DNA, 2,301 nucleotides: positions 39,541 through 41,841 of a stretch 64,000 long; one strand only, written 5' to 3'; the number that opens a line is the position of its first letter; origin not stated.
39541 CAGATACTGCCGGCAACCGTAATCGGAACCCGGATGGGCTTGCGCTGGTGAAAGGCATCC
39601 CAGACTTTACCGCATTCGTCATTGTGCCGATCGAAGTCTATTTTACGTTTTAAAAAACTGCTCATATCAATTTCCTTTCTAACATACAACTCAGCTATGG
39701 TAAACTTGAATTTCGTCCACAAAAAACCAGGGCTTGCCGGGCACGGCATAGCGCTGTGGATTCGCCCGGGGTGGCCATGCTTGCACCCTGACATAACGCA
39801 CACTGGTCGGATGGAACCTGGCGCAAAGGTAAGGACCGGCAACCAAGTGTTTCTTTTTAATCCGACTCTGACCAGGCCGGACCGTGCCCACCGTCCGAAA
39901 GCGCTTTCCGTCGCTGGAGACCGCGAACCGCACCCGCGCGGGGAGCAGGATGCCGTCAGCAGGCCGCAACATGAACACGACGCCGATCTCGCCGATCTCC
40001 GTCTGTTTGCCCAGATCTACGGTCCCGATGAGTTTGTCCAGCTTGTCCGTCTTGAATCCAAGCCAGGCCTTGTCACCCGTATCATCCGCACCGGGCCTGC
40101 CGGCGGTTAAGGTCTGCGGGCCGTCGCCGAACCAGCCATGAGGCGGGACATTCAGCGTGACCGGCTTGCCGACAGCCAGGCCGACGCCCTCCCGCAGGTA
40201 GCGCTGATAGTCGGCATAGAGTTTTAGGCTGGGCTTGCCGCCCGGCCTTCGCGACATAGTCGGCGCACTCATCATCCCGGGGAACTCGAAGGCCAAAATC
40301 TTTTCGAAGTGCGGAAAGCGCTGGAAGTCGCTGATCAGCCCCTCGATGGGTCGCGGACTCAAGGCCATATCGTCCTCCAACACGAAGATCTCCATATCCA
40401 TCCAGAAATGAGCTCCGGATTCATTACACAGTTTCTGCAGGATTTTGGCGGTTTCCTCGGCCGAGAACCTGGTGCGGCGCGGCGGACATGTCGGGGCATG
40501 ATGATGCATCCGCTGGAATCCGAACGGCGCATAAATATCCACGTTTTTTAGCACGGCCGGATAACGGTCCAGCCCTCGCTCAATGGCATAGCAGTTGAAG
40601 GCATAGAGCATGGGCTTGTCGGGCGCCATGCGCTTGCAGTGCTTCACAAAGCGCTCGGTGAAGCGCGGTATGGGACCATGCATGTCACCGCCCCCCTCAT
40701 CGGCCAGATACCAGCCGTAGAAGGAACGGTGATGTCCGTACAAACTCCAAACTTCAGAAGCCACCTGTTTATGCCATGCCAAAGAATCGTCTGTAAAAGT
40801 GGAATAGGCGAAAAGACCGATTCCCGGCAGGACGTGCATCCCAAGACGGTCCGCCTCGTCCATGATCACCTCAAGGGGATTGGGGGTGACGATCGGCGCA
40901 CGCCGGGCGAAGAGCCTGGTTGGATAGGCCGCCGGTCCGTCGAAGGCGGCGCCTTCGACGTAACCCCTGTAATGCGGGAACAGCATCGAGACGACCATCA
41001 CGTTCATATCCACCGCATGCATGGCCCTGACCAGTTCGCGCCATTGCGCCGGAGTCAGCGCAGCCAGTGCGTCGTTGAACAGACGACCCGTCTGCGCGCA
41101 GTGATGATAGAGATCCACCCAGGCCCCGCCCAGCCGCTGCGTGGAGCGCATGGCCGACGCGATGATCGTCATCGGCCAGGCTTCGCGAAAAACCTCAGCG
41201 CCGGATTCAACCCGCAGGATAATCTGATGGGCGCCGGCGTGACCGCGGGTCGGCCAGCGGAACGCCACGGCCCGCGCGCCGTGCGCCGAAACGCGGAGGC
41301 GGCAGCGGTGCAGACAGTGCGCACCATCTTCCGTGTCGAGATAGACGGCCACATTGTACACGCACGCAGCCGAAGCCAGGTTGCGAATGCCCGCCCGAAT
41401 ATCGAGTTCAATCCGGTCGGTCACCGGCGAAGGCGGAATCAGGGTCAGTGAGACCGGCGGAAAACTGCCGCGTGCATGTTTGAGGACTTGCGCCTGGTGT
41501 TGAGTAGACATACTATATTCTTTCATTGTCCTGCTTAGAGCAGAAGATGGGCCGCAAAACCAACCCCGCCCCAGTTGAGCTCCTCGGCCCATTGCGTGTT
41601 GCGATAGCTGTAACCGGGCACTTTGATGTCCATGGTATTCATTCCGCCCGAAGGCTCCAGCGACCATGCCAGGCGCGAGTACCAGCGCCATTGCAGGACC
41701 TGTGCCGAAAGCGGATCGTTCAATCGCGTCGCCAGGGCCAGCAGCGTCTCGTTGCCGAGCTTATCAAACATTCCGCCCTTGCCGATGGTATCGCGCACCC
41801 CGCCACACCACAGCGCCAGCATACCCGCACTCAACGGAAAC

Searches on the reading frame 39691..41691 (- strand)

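Call 67: search_protein_families(library=pfam, proteins=[window:39691-41691:-], max_evalue=0.00001)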
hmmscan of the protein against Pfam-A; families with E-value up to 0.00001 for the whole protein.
window:39691-41691:- (666 aa): 1 family
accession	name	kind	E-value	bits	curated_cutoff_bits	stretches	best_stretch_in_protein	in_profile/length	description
PF14488.12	DUF4434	-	3.1e-21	76.6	30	1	189-478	3-280/283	Domain of unknown function (DUF4434)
